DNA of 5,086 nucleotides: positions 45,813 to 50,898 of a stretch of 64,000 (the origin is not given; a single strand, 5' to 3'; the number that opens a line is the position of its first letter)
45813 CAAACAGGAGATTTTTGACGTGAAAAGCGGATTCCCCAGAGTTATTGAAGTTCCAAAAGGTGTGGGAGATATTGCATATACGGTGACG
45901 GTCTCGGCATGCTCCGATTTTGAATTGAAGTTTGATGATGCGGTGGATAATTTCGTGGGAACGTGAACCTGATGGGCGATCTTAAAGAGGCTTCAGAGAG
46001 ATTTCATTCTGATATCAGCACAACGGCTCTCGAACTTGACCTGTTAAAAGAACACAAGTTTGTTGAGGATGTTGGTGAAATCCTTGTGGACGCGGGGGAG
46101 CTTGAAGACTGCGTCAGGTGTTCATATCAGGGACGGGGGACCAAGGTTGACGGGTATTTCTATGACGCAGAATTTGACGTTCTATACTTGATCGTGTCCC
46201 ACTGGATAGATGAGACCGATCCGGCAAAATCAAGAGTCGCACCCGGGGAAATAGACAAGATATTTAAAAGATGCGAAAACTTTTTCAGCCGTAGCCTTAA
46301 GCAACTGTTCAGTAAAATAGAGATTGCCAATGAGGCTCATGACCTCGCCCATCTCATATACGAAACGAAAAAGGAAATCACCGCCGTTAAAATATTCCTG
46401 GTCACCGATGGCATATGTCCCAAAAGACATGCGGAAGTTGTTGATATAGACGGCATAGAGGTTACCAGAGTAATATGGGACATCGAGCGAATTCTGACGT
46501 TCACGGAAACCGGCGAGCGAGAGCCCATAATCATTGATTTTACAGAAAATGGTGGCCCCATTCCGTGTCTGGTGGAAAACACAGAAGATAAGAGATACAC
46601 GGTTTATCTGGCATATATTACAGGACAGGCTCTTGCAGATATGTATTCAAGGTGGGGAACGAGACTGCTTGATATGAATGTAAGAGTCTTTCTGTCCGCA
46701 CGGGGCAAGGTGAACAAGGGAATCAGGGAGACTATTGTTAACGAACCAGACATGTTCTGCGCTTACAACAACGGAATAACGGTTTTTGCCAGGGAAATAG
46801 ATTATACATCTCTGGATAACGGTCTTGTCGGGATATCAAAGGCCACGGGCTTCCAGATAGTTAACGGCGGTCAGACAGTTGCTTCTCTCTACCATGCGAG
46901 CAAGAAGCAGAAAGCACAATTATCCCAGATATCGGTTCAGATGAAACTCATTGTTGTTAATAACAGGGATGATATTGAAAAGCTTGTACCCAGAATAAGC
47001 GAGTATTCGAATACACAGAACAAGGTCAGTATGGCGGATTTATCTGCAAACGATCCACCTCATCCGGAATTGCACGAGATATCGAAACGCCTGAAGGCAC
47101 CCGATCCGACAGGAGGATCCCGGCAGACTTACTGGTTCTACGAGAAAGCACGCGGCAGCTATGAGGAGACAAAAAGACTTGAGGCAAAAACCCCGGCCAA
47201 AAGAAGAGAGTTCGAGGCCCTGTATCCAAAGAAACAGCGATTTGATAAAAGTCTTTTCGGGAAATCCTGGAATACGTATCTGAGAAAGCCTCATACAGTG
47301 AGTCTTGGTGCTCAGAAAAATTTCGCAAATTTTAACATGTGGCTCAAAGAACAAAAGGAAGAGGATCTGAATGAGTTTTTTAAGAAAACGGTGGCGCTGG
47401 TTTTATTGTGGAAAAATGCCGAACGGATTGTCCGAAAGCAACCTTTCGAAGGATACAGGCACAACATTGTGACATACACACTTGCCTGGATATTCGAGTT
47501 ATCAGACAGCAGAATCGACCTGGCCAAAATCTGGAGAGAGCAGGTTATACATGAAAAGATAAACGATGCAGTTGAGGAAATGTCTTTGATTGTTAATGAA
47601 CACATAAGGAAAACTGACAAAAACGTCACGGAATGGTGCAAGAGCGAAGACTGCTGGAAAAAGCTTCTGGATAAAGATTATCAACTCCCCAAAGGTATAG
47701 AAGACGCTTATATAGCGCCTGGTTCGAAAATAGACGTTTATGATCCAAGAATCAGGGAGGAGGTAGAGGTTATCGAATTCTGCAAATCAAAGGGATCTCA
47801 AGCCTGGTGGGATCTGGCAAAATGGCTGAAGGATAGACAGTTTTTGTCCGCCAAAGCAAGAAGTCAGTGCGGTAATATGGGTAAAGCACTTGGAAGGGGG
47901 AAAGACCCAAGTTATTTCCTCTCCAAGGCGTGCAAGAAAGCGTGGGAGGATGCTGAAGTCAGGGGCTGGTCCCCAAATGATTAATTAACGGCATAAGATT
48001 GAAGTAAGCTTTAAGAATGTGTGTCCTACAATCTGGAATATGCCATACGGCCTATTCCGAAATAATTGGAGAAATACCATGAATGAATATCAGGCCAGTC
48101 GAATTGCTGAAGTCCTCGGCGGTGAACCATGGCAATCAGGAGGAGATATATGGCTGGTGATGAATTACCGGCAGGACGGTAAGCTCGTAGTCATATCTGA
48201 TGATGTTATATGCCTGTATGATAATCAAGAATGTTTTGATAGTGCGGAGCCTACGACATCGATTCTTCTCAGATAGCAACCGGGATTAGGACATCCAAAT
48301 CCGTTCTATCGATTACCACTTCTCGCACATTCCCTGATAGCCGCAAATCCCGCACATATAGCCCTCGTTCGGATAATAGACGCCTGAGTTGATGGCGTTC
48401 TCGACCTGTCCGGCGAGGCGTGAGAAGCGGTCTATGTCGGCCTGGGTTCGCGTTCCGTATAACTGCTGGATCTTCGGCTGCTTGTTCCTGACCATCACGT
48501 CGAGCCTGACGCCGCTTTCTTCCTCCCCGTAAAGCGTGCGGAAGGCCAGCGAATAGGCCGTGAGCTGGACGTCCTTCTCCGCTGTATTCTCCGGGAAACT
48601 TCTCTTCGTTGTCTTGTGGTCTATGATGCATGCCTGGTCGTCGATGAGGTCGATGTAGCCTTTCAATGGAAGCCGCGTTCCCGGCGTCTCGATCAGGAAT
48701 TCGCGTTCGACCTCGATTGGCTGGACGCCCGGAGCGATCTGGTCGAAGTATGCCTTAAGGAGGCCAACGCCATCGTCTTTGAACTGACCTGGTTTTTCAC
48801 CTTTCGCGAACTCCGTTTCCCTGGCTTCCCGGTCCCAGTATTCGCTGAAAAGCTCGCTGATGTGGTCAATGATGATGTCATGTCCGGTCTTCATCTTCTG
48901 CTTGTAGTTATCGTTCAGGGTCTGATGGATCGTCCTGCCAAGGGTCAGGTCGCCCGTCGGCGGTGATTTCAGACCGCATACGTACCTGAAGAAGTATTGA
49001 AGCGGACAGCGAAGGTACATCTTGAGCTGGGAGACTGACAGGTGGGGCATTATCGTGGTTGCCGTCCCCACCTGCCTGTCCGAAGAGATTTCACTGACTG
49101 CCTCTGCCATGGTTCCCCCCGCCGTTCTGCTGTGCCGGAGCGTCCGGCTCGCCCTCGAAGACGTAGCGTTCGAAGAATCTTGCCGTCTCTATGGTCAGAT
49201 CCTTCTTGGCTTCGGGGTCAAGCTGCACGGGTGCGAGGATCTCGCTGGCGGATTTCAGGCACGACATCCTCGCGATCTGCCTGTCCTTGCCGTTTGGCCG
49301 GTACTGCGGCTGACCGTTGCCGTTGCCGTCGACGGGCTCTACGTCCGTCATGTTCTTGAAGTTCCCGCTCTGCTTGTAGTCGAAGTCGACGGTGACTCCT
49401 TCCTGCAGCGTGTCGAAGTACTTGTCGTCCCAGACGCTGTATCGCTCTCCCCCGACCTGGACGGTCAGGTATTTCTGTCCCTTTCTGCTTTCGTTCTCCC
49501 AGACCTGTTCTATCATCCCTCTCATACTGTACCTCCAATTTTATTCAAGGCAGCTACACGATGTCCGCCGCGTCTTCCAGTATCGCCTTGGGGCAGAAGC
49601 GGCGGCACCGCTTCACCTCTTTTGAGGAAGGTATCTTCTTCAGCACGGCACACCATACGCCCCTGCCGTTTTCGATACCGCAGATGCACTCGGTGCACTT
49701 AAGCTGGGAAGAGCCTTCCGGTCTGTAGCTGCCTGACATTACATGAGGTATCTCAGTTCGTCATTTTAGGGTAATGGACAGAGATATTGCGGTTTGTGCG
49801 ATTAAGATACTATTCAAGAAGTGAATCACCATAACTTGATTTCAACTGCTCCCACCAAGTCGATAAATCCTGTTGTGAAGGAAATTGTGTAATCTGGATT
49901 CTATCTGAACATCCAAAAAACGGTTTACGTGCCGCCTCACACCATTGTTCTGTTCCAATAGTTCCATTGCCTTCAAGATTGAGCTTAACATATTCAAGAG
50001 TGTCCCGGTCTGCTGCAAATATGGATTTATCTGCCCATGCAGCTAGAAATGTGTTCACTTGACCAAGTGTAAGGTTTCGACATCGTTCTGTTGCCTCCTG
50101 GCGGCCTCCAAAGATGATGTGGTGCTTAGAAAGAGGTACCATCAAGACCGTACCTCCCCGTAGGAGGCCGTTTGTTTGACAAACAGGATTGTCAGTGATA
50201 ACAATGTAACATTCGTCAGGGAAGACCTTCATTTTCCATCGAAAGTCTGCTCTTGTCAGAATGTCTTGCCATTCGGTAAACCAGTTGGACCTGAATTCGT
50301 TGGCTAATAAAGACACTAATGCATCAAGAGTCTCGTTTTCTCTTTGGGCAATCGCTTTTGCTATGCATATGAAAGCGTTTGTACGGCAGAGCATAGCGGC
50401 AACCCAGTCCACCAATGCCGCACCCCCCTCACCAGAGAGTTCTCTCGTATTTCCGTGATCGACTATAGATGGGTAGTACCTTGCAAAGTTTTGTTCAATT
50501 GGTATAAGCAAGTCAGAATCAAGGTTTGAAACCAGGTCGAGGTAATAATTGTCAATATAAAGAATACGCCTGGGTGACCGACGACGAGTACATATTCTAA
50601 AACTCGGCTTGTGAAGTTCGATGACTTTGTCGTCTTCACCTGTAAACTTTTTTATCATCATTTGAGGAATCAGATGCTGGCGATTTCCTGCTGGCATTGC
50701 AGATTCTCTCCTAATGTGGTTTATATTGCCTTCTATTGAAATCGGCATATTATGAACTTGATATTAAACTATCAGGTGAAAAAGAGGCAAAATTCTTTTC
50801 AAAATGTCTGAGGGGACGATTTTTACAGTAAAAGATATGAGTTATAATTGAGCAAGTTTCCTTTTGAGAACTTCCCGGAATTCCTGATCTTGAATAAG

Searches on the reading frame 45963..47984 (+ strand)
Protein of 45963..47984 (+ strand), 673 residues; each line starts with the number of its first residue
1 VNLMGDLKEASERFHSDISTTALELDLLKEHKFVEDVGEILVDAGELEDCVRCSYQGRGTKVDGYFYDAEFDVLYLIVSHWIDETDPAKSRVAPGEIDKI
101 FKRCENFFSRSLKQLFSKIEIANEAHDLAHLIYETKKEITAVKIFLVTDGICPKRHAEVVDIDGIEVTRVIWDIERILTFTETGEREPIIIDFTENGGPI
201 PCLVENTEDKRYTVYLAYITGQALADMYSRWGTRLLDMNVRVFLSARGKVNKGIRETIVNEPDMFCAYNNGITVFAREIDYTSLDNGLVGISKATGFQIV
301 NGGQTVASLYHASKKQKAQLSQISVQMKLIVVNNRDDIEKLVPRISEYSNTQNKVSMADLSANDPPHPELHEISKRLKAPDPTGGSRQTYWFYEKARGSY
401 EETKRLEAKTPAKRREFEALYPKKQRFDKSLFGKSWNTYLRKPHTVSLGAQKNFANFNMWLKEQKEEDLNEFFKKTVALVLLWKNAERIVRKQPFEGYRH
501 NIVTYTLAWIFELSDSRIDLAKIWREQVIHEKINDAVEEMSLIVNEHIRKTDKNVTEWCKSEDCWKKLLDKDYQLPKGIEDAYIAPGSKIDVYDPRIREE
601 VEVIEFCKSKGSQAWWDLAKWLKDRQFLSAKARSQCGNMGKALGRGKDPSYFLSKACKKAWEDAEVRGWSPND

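Call 24: search_protein_families(library=pfam, max_evalue=0.01, proteins=[window:45963-47984:+])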
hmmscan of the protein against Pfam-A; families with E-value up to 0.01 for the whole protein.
window:45963-47984:+ (673 aa): 2 families
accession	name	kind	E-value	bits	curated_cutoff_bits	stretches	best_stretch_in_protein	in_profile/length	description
PF10592.14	AIPR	-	1.3e-91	308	25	1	236-551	1-307/308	AIPR protein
PF22879.1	AIPR_N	-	1.8e-36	125.8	28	1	33-177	1-149/151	Abortive infection phage resistance protein N-terminal domain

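Call 79: search_protein_families(library=padloc, max_evalue=0.01, proteins=[window:45963-47984:+])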
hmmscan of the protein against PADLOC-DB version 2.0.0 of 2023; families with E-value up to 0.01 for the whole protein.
window:45963-47984:+ (673 aa): 2 families
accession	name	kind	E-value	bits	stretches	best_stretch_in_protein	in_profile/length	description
PDLC02207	MzaE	-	2.4e-87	291.9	1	35-582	45-594/598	-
PDLC02357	AbiU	-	1.8e-20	71.6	1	234-405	243-387/537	AbiU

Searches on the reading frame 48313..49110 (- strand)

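Call 24: search_protein_families(library=pfam, max_evalue=0.01, proteins=[window:48313-49110:-])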
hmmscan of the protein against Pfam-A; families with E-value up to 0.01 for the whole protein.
window:48313-49110:- (265 aa): 3 families
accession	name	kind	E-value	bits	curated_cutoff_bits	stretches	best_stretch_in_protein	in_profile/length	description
PF12705.13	PDDEXK_1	-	3e-31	109.7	22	1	23-263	1-247/247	PD-(D/E)XK nuclease superfamily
PF01930.23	Cas_Cas4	-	1.2e-06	29.2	22.7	0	150-262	53-158/160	Domain of unknown function DUF83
PF09810.15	Exo5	-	0.0062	16.5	25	0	23-74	13-64/367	Exonuclease V - a 5' deoxyribonuclease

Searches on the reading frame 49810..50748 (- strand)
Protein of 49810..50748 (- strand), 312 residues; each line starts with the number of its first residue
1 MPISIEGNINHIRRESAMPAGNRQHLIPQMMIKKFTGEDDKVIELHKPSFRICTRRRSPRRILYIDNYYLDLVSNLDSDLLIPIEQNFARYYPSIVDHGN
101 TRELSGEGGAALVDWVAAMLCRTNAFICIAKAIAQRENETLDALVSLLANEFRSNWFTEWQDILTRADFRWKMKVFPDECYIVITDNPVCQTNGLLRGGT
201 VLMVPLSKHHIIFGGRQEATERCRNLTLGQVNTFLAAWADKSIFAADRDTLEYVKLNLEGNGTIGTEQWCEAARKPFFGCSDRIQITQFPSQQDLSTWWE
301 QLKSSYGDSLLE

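Call 27: search_protein_families(library=pfam, max_evalue=0.001, proteins=[window:49810-50748:-])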
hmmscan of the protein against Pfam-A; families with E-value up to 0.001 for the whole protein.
window:49810-50748:- (312 aa): 1 family
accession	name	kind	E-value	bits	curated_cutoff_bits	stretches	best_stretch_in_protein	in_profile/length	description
PF14022.11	DUF4238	-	7.6e-17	62.1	27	1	23-245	1-277/281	Protein of unknown function (DUF4238)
